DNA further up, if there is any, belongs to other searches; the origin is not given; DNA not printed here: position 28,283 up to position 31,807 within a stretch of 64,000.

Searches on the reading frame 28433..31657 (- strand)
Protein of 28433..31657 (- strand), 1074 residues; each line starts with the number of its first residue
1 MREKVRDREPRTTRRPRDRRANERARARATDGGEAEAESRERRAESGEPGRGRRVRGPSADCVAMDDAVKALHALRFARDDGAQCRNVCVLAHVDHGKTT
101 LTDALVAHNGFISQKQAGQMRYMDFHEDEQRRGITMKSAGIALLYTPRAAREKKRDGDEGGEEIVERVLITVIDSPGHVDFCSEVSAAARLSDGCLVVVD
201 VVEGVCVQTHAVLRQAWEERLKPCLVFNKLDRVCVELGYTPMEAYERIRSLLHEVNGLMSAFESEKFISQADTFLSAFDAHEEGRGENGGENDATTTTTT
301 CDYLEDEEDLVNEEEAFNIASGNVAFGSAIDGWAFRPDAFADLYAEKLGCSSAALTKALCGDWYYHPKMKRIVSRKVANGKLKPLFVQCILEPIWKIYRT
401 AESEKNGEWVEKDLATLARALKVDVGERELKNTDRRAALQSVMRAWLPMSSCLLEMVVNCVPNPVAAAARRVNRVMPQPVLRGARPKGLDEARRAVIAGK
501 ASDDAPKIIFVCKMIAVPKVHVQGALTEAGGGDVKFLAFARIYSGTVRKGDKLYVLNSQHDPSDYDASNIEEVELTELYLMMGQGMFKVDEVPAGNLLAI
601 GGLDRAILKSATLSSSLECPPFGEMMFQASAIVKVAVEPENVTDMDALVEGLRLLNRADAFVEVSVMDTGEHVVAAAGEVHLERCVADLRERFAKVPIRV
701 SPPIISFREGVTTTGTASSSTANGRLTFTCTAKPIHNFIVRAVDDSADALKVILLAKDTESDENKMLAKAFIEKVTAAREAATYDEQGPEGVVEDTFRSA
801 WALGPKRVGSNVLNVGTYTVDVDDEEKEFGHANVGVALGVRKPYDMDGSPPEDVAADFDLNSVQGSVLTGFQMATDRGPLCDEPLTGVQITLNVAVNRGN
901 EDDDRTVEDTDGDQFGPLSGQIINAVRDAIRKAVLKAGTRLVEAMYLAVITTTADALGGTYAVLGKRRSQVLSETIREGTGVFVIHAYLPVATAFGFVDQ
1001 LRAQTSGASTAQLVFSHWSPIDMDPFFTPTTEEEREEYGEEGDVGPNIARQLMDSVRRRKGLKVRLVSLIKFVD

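Call 16: search_protein_families(library=pfam, proteins=[window:28433-31657:-], max_evalue=0.00001)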
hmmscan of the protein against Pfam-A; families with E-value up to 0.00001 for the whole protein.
window:28433-31657:- (1074 aa): 5 families
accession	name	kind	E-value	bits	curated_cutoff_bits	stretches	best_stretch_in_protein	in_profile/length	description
PF00009.33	GTP_EFTU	-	4.5e-44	150.7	26.5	1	84-367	2-177/188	Elongation factor Tu GTP binding domain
PF00679.30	EFG_C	-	1.4e-14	54.4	27.9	1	940-1025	1-85/89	Elongation factor G C-terminus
PF03144.31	GTP_EFTU_D2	-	2.7e-10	40.9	30.3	1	536-613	2-72/73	Elongation factor Tu domain 2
PF22042.2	EF-G_D2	-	3.1e-08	34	27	1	536-615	17-83/84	Elongation factor G domain 2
PF14492.12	EFG_III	-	2.1e-07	31.4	27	1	631-693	4-67/75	Elongation Factor G, domain III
